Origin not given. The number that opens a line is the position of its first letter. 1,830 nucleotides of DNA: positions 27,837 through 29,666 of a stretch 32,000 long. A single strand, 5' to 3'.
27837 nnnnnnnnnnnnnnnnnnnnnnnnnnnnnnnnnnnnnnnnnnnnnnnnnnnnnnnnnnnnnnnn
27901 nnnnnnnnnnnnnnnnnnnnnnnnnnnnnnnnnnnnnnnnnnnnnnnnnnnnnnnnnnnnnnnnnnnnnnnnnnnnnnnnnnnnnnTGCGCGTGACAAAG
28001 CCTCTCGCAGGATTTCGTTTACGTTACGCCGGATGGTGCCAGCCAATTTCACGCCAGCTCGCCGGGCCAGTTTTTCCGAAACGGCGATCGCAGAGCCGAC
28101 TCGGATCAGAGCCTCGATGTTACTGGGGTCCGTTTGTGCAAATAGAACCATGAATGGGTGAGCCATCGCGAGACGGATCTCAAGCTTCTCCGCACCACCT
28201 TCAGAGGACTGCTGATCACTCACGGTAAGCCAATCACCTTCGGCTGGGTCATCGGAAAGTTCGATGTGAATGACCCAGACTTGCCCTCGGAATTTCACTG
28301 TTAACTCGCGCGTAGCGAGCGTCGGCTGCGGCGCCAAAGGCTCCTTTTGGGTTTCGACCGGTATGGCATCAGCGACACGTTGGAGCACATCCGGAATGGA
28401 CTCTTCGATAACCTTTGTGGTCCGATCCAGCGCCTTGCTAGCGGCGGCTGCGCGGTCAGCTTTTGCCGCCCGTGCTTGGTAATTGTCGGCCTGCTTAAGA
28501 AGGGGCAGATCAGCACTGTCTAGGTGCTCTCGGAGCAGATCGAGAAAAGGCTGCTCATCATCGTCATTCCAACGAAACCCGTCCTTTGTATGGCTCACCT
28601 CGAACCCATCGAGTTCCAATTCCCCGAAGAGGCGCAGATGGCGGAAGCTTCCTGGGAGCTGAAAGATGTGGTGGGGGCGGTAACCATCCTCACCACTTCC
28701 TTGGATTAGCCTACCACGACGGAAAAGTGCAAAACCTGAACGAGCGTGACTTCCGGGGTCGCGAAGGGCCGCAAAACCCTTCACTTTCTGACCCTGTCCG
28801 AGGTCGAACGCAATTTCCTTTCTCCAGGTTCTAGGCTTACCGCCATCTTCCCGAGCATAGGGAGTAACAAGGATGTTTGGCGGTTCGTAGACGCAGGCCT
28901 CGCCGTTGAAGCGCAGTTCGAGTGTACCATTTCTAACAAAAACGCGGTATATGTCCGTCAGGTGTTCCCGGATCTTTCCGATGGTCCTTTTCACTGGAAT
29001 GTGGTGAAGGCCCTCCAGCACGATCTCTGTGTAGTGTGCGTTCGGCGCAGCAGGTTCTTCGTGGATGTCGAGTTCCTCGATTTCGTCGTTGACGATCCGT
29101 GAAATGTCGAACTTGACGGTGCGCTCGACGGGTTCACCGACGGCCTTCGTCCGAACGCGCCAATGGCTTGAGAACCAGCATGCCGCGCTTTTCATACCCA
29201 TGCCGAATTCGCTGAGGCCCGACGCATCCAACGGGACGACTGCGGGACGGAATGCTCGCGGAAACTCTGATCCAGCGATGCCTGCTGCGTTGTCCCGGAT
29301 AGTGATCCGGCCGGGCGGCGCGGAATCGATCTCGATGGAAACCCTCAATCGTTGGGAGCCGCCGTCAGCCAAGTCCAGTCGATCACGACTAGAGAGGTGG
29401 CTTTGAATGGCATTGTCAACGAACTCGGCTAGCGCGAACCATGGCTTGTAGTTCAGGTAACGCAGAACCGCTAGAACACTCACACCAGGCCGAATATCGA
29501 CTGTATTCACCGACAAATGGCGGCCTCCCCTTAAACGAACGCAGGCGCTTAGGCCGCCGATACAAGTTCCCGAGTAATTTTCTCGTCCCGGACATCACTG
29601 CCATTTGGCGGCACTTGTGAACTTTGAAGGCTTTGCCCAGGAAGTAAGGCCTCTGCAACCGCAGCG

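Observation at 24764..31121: Five-gene RHH / m5C-methyltransferase / GHKL-MORC-like ATPase / SF2-Z1 NTPase / PD-(D/E)XK operon: candidate uncharacterised ATP-dependent restriction or defence system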

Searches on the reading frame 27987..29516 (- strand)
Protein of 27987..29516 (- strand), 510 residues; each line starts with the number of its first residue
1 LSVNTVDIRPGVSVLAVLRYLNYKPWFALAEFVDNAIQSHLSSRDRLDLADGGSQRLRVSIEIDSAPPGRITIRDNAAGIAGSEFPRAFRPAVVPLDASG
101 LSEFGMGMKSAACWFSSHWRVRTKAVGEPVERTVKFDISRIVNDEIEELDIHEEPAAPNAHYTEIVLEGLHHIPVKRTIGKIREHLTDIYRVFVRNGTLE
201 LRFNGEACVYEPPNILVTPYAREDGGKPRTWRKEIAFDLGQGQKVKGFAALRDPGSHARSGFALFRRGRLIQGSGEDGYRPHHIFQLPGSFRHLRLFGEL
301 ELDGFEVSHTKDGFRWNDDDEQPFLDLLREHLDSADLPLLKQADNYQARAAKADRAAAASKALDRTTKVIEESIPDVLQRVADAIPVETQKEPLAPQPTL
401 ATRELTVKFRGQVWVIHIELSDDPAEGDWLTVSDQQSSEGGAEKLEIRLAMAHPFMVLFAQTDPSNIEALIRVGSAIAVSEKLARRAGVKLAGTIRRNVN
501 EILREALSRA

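Call 7: search_protein_families(library=pfam, proteins=[window:27987-29516:-], max_evalue=0.01)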
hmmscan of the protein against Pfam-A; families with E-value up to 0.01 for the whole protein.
window:27987-29516:- (510 aa): 2 families
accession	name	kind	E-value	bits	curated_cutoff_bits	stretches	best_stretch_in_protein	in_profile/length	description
PF13589.12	HATPase_c_3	-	2e-14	54.2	25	1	23-151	1-121/137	Histidine kinase-, DNA gyrase B-, and HSP90-like ATPase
PF02518.31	HATPase_c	-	0.00068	20.5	26.4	1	28-111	9-80/111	Histidine kinase-, DNA gyrase B-, and HSP90-like ATPase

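Call 8: search_protein_families(library=ncbifam, proteins=[window:27987-29516:-], max_evalue=0.01)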
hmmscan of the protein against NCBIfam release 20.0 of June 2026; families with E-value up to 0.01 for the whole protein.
window:27987-29516:- (510 aa): 1 family
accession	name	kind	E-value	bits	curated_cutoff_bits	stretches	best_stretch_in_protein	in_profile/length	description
NF041932.1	MzaB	equivalog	0.00088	17.7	850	1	17-155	4-130/480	MZA anti-phage system associated ATPase MzaB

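Call 9: search_protein_families(library=padloc, proteins=[window:27987-29516:-], max_evalue=0.01)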
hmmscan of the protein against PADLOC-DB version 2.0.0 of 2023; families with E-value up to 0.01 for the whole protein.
window:27987-29516:- (510 aa): 0 families

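Call 14: search_solved_structures(query=window:27987-29516:-, max_evalue=0.1)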
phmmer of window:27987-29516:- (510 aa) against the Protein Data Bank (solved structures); distinct sequences matched with E-value up to 0.1: 0.

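Call 33: find_homologous_proteins(query=window:27987-29516:-, max_evalue=0.001)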
Query window:27987-29516:- (510 aa): 5081 proteins with E <= 0.001 among 8000 candidates; the best 120 are listed.
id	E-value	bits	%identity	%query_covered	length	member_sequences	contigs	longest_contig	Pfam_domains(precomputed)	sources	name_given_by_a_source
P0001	0.0e+0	1106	96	100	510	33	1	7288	PF13589.13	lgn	-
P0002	5.4e-298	1007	86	100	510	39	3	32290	PF13589.13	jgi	-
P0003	2.8e-293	991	85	100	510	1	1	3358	PF13589.13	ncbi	-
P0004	1.7e-286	969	84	98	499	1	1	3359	PF13589.13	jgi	jgi:hypothetical protein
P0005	4.3e-282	954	82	99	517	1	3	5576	PF13589.13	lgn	-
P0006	8.2e-280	947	82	100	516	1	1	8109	PF13589.13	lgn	-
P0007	5.0e-277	938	82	100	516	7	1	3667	PF13589.13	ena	-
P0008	7.8e-275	930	81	99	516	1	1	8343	PF13589.13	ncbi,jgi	jgi:hypothetical protein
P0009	2.0e-274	929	80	99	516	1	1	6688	PF13589.13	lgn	-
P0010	1.3e-254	864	74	99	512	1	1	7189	PF13589.13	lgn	-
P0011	1.3e-238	811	71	99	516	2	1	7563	PF13589.13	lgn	-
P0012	8.1e-229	778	68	99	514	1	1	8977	PF13589.13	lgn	-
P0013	2.4e-228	777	69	99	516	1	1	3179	PF13589.13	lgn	-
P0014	1.7e-226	771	68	99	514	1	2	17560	PF13589.13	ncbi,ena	-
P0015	1.2e-225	768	67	99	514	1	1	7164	PF13589.13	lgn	-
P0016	7.5e-225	765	68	99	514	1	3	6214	PF13589.13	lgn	-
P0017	4.1e-223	760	66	100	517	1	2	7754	PF13589.13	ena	-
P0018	5.3e-223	759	66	100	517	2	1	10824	PF13589.13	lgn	-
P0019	7.5e-223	759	68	99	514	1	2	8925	PF13589.13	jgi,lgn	jgi:hypothetical protein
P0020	8.2e-223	759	67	99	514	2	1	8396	PF13589.13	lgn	-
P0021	1.3e-222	758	65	99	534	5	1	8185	PF13589.13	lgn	-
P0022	2.9e-222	757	66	100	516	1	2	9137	PF13589.13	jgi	jgi:hypothetical protein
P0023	3.6e-222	757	66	99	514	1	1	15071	PF13589.13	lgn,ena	-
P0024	8.0e-222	755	65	100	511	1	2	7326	PF13589.13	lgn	-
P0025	1.0e-221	755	66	99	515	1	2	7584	PF13589.13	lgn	-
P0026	1.2e-221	755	67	99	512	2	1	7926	PF13589.13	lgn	-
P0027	3.4e-221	753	65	99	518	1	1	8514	PF13589.13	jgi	jgi:hypothetical protein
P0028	3.4e-221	753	66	99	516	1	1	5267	PF13589.13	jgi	jgi:Histidine kinase-, DNA gyrase B-, and HSP90-like ATPase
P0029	3.4e-221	753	65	99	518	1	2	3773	PF13589.13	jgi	jgi:hypothetical protein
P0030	8.3e-221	752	65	100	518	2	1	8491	PF13589.13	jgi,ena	-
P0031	1.0e-220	752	65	99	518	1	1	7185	PF13589.13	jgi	-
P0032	1.6e-220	751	66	99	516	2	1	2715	PF13589.13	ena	-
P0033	2.4e-220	751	64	100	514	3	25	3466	PF13589.13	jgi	jgi:hypothetical protein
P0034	4.0e-220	750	66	99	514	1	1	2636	PF13589.13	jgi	jgi:hypothetical protein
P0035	4.5e-220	750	65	100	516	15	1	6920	PF13589.13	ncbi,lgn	-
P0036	9.1e-220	749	66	99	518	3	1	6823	PF13589.13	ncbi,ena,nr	ncbi:MAG TPA: ATP-binding protein [Pyrinomonadaceae bacterium]|nr:ATP-binding protein [Pyrinomonadac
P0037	1.7e-219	748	65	100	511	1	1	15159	PF13589.13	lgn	-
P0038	2.5e-219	747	65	99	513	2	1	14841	PF13589.13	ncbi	-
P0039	3.3e-219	747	66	100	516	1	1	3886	PF02518.32,PF13589.13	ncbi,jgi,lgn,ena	jgi:hypothetical protein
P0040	4.2e-219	746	66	99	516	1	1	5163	PF13589.13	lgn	-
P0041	4.3e-219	746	64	100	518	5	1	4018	PF13589.13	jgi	jgi:hypothetical protein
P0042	1.2e-218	745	65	99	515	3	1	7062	PF13589.13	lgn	-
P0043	1.4e-218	745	64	100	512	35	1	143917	PF13589.13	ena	-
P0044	3.6e-218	743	64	99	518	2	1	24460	PF13589.13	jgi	jgi:hypothetical protein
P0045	4.2e-218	743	65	99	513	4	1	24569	PF13589.13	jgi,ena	-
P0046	4.6e-218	743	65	99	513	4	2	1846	PF13589.13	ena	-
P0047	5.0e-218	743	66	99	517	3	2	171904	PF13589.13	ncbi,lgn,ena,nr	ncbi:MAG: hypothetical protein FD175_228 [Beijerinckiaceae bacterium]|nr:MAG: hypothetical protein F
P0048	6.0e-218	743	66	99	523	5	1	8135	PF13589.13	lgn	-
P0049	8.6e-218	742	64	99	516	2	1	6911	PF13589.13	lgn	-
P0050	1.2e-217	742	65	99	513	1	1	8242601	PF13589.13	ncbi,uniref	ncbi:hypothetical protein ABH994_006591 [Bradyrhizobium yuanmingense]|uniref:ATP-binding protein n=1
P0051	1.3e-217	742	66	100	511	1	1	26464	PF13589.13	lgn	-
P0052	1.8e-217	741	66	99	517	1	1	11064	PF13589.13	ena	-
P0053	2.1e-217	741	63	100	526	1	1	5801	PF13589.13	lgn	-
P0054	2.2e-217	741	65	100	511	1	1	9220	PF13589.13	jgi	jgi:hypothetical protein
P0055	2.4e-217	741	66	99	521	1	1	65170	PF13589.13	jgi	jgi:Histidine kinase-, DNA gyrase B-, and HSP90-like ATPase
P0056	3.2e-217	740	65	100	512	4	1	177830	PF13589.13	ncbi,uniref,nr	ncbi:ATP-binding protein [Bradyrhizobium sp. RP6]|uniref:ATP-binding protein n=1 Tax=Bradyrhizobium 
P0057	3.2e-217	740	65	99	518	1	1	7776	PF13589.13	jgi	jgi:hypothetical protein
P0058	3.3e-217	740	64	100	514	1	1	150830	PF13589.13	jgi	jgi:hypothetical protein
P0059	3.9e-217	740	65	100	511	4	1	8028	PF13589.13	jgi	jgi:hypothetical protein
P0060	4.5e-217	740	66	99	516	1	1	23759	PF13589.13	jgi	jgi:hypothetical protein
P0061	5.6e-217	739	65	100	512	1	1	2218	PF13589.13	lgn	-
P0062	6.4e-217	739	66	99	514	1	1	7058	PF13589.13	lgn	-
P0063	8.2e-217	739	65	100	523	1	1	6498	PF13589.13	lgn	-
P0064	8.7e-217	739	66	99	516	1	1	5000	PF13589.13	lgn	-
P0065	9.8e-217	739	65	99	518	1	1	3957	PF02518.32,PF13589.13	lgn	-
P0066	1.1e-216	739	65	99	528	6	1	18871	PF13589.13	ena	-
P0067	1.1e-216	738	64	99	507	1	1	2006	PF13589.13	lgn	-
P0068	1.5e-216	738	64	100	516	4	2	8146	PF13589.13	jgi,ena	-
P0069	1.6e-216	738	65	99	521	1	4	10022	PF13589.13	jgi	jgi:hypothetical protein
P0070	2.0e-216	738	63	100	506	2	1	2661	PF13589.13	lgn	-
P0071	2.4e-216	737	63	100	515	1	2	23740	PF13589.13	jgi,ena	-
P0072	2.4e-216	737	65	99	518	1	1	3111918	PF13589.13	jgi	jgi:hypothetical protein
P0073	3.3e-216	737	64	99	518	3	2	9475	PF13589.13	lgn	-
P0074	3.4e-216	737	64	100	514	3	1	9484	PF13589.13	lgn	-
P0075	3.9e-216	737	64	100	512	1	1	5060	PF13589.13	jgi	jgi:hypothetical protein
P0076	4.8e-216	736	65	99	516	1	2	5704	PF13589.13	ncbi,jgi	jgi:hypothetical protein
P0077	5.8e-216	736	62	99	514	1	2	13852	PF13589.13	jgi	jgi:Histidine kinase-, DNA gyrase B-, and HSP90-like ATPase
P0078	6.1e-216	736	64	99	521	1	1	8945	PF13589.13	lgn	-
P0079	6.9e-216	736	63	99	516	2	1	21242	PF13589.13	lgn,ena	-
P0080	7.8e-216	736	65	99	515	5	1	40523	PF13589.13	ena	-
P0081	1.1e-215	735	63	99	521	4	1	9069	PF13589.13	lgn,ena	-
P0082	1.3e-215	735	64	100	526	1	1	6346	PF13589.13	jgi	-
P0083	1.4e-215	735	65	99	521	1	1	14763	PF13589.13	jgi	jgi:hypothetical protein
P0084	1.7e-215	735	64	100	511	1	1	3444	PF13589.13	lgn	-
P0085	1.7e-215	735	65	100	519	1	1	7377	PF13589.13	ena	-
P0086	2.2e-215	734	64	99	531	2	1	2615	PF13589.13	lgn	-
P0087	2.4e-215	734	65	99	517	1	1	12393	PF13589.13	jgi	jgi:hypothetical protein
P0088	2.5e-215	734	64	99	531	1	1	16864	PF13589.13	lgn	-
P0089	2.5e-215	734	64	99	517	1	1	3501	PF13589.13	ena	-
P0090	3.2e-215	734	64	99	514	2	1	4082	PF13589.13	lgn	-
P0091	3.5e-215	733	65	99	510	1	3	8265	PF13589.13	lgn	-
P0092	3.7e-215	733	65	99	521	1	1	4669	PF13589.13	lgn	-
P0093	4.0e-215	733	65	100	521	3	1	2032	PF13589.13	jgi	jgi:hypothetical protein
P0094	4.3e-215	733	65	99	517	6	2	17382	PF13589.13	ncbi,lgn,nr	ncbi:MAG: ATP-binding protein [Rhizobiales bacterium]|nr:ATP-binding protein [Hyphomicrobiales bacte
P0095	5.1e-215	733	63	100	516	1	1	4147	PF13589.13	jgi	jgi:hypothetical protein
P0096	5.3e-215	733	63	99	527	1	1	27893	PF13589.13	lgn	-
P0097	5.3e-215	733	65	98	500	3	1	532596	PF13589.13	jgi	-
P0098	5.6e-215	733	63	100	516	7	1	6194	PF02518.32,PF13589.13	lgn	-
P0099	5.8e-215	733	65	99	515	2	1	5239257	PF13589.13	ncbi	-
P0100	7.1e-215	732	64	99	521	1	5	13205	PF02518.32,PF13589.13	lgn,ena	-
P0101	7.7e-215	732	63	100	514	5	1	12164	PF13589.13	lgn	-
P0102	8.1e-215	732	64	100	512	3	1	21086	PF13589.13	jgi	jgi:hypothetical protein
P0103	8.9e-215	732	66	99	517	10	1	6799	PF13589.13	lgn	-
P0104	9.1e-215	732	65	99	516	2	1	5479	PF13589.13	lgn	-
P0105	1.0e-214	732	63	99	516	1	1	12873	PF13589.13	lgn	-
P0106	1.0e-214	732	64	99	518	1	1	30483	PF13589.13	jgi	jgi:hypothetical protein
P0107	1.2e-214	732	64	99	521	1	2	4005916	PF13589.13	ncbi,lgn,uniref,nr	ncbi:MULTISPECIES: ATP-binding protein [Devosia]|uniref:ATP-binding protein n=1 Tax=Devosia TaxID=46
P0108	1.5e-214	731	64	100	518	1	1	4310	PF13589.13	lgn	-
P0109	2.2e-214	731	63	100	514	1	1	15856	PF13589.13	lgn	-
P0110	2.4e-214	731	63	100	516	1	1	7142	PF13589.13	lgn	-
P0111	2.7e-214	731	64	99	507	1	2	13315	PF13589.13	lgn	-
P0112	3.1e-214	730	63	100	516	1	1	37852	PF02518.32,PF13589.13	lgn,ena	-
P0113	3.8e-214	730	64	99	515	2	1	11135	PF02518.32,PF13589.13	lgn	-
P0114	4.4e-214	730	64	100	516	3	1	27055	PF13589.13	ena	-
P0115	5.0e-214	730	62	99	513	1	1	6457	PF13589.13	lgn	-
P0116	7.6e-214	729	63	100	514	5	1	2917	PF13589.13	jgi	jgi:hypothetical protein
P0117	8.2e-214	729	65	99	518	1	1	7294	PF13589.13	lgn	-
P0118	1.0e-213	729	63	100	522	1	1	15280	PF13589.13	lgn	-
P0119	1.1e-213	729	64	98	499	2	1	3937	PF13589.13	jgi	jgi:hypothetical protein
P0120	1.1e-213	729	63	99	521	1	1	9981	PF13589.13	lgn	-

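Call 36: find_related_loci(query=A1, collection=genome_contigs, flank=8000)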
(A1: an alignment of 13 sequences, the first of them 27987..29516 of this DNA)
Query A1 (510 aa) in genome_contigs; peptide patterns used: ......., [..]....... (x = any residue, [..] = any of these).
600 stretches matched a pattern (row limit reached: there are more); 501 encode a relative of the query (tblastn E <= 1e-3); the best 80 are kept; 80 distinct loci.
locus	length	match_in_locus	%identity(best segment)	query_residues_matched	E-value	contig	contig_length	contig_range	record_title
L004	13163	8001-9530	96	1-510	0e+0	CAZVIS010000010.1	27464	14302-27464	MAG TPA_asm: uncultured Rhodobacterales bacterium isolate SRP287051_co1_92 genome assembly, contig: NODE_2634_length_274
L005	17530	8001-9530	86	1-510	0e+0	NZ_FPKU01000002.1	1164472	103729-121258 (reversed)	Devosia enhydra strain ATCC 23634, whole genome shotgun sequence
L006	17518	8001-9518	66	3-509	0e+0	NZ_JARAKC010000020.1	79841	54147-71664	Mesorhizobium abyssinicae strain LMG26967 NODE_20_length_79841_cov_29.035213, whole genome shotgun sequence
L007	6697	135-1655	64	2-509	0e+0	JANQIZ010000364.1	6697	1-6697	MAG: Dehalococcoidia bacterium isolate PL25a_bin.1 k99_1238660, whole genome shotgun sequence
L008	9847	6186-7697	65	3-508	0e+0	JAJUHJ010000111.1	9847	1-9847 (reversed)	MAG: Phyllobacteriaceae bacterium isolate bin61 k141_209966_length_9847_cov_10.0000, whole genome shotgun sequence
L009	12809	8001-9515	65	6-509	0e+0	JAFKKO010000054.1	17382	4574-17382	MAG: Hyphomicrobiales bacterium isolate SCN18_30_10_14_R3_B_63_20 SCN18_30_10_14_R3_B_scaffold_1584, whole genome shotgu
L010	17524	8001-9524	62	1-509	0e+0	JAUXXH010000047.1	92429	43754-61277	MAG: Pseudolabrys sp. isolate C15_metabat.bin.99_sub C15_k141_394637, whole genome shotgun sequence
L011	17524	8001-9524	66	3-509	0e+0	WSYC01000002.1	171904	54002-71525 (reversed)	MAG: Beijerinckiaceae bacterium isolate X3_MetaBAT.31 scaffold_71, whole genome shotgun sequence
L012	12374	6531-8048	63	3-509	0e+0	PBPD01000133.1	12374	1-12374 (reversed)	MAG: Rickettsiales bacterium isolate RS372 TaraRedSea_contig_182432, whole genome shotgun sequence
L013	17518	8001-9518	66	3-509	0e+0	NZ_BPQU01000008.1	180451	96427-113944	Methylobacterium mesophilicum strain NBRC 15688 entry8, whole genome shotgun sequence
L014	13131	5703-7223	61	2-509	0e+0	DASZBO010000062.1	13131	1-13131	MAG TPA_asm: Sphingomicrobium sp. isolate SMAG_U6417 k141_59293, whole genome shotgun sequence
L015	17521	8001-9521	62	2-509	0e+0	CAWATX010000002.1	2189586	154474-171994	MAG: uncultured Alphaproteobacteria bacterium isolate MFD02416.bin.1.276 genome assembly, contig: contig_4635, whole gen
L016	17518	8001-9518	62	3-509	0e+0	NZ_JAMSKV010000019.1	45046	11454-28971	Endosaccharibacter trunci strain KSS8 19, whole genome shotgun sequence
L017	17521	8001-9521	61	3-509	0e+0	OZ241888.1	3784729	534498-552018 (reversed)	MAG: Dehalococcoidia bacterium isolate 46affbec-5afd-4908-a2aa-6a71a6f589da genome assembly, chromosome: 1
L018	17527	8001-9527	62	2-509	0e+0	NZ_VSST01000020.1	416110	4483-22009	Bradyrhizobium canariense strain BTA-1 BTA-1_S1_R1_contig_20, whole genome shotgun sequence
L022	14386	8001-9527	65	1-509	0e+0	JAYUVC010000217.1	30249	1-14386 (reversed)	MAG: Hyphomicrobiales bacterium isolate GL124_DN_metabat_23 GL124_DN_metabat_23_216, whole genome shotgun sequence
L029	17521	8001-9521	57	1-508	0e+0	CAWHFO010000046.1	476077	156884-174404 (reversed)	MAG: uncultured Alphaproteobacteria bacterium isolate MFD00822.bin.2.182 genome assembly, contig: contig_36465, whole ge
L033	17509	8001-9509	58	5-508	0e+0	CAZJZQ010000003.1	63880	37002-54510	MAG TPA_asm: uncultured Rhizobium sp. isolate SRP344714_co1_197 genome assembly, contig: NODE_1006_length_63880_cov_5.95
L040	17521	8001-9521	57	1-508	0e+0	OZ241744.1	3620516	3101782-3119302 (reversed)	MAG: uncultured Candidatus Binatia bacterium isolate 1a802767-3803-4637-ab5b-ce8b9f0f9348 genome assembly, chromosome: 1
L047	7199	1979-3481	57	1-508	0e+0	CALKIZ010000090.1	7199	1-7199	MAG: uncultured Neomegalonema sp. isolate H1_Bin_Bin_59_1 genome assembly, contig: c_000000501470, whole genome shotgun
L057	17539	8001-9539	55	1-509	0e+0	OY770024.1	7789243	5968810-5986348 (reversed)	MAG: Rhodospirillales bacterium isolate f6e2be23-8832-45e3-9f96-a03639f77de9 genome assembly, chromosome: 1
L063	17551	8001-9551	52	2-509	6e-176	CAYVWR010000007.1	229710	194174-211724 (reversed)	MAG TPA_asm: uncultured Alphaproteobacteria bacterium isolate SRP344714_co2_242 genome assembly, contig: NODE_97_length_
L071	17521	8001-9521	55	1-508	3e-180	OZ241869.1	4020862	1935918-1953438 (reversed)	MAG: Longimicrobiales bacterium isolate 4d932f89-bb95-4433-bef4-8436000ce683 genome assembly, chromosome: 1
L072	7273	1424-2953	51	6-509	1e-170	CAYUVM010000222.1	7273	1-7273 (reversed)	MAG TPA_asm: uncultured Cytophagia bacterium isolate SRP173033_co3_178 genome assembly, contig: NODE_14833_length_7273_c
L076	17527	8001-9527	51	4-508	3e-169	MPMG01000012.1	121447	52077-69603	MAG: Chloroflexi bacterium bin20 NODE_230_length_121447_cov_20.5867_ID_459, whole genome shotgun sequence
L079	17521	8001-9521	52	5-509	8e-169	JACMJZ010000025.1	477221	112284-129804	MAG: Pyrinomonadaceae bacterium isolate ES-bin-189 ES-bin-189-contig-k141_8576764, whole genome shotgun sequence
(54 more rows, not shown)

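Call 48: search_protein_families(library=pfam, proteins=[L029:11759-13762:+, L022:12046-13851:+, L010:10821-12443:+, L057:12109-13407:+, L071:12556-13782:+, L072:5228-6304:+, L011:12173-13252:+, L079:12898-13923:+, L076:11884-12795:+, L063:11878-12585:+], max_evalue=0.001)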
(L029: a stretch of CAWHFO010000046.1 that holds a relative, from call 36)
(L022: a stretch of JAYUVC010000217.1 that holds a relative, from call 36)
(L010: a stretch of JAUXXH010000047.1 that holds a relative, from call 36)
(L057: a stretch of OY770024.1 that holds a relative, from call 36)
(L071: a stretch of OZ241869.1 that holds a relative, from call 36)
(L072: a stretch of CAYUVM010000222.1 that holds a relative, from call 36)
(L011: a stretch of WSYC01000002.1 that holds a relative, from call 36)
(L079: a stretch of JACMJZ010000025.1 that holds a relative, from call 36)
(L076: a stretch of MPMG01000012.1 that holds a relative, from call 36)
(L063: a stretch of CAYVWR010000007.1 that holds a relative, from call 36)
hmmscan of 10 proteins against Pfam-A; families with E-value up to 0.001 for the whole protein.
L029:11759-13762:+ (667 aa): 2 families
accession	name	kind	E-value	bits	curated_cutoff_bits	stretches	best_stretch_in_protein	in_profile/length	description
PF00171.27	Aldedh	-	3.3e-168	560.4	23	1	202-661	1-461/461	Aldehyde dehydrogenase family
PF03852.21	Vsr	-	2.6e-25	88.5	27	1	6-71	5-70/74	DNA mismatch endonuclease Vsr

L022:12046-13851:+ (601 aa): 3 families
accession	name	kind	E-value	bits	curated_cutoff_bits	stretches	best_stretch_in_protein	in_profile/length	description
PF00205.28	TPP_enzyme_M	-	2.2e-36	125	30.4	1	196-332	1-135/137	Thiamine pyrophosphate enzyme, central domain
PF02776.23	TPP_enzyme_N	-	8.2e-29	100.2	26.8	1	12-128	1-119/119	Thiamine pyrophosphate enzyme, N-terminal TPP binding domain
PF02775.26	TPP_enzyme_C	-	1.7e-28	99.8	21.9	1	413-565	1-150/151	Thiamine pyrophosphate enzyme, C-terminal TPP binding domain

L010:10821-12443:+ (540 aa): 0 families

L057:12109-13407:+ (432 aa): 1 family
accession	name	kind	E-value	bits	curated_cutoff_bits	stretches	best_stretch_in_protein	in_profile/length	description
PF11902.13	DUF3422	-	2.1e-149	498.7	25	1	6-423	2-417/418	Protein of unknown function (DUF3422)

L071:12556-13782:+ (408 aa): 6 families
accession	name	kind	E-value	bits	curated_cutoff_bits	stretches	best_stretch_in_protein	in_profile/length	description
PF07728.20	AAA_5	-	5.5e-25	88.4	22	1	148-300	1-139/139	AAA domain (dynein-related subfamily)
PF00004.35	AAA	-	3.1e-06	28.1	21.2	1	149-302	1-125/131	ATPase family associated with various cellular activities (AAA)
PF20720.3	nSTAND3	-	2.8e-05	24.3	27.2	1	130-172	1-43/155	Novel STAND NTPase 3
PF13401.12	AAA_22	-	4.1e-05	24.3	27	1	144-263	2-120/130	AAA domain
PF01695.23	IstB_IS21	-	5.4e-05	23.3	24.1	1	140-169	86-115/238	IstB-like ATP binding protein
PF01078.27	Mg_chelatase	-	0.00034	20.5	20.3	1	146-181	22-57/207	Magnesium chelatase, subunit ChlI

L072:5228-6304:+ (358 aa): 1 family
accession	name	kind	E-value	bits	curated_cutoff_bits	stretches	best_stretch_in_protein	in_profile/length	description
PF04909.20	Amidohydro_2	-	1.8e-46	159.6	26.4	1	27-354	1-289/289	Amidohydrolase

L011:12173-13252:+ (359 aa): 0 families

L079:12898-13923:+ (341 aa): 0 families

L076:11884-12795:+ (303 aa): 0 families

L063:11878-12585:+ (235 aa): 0 families
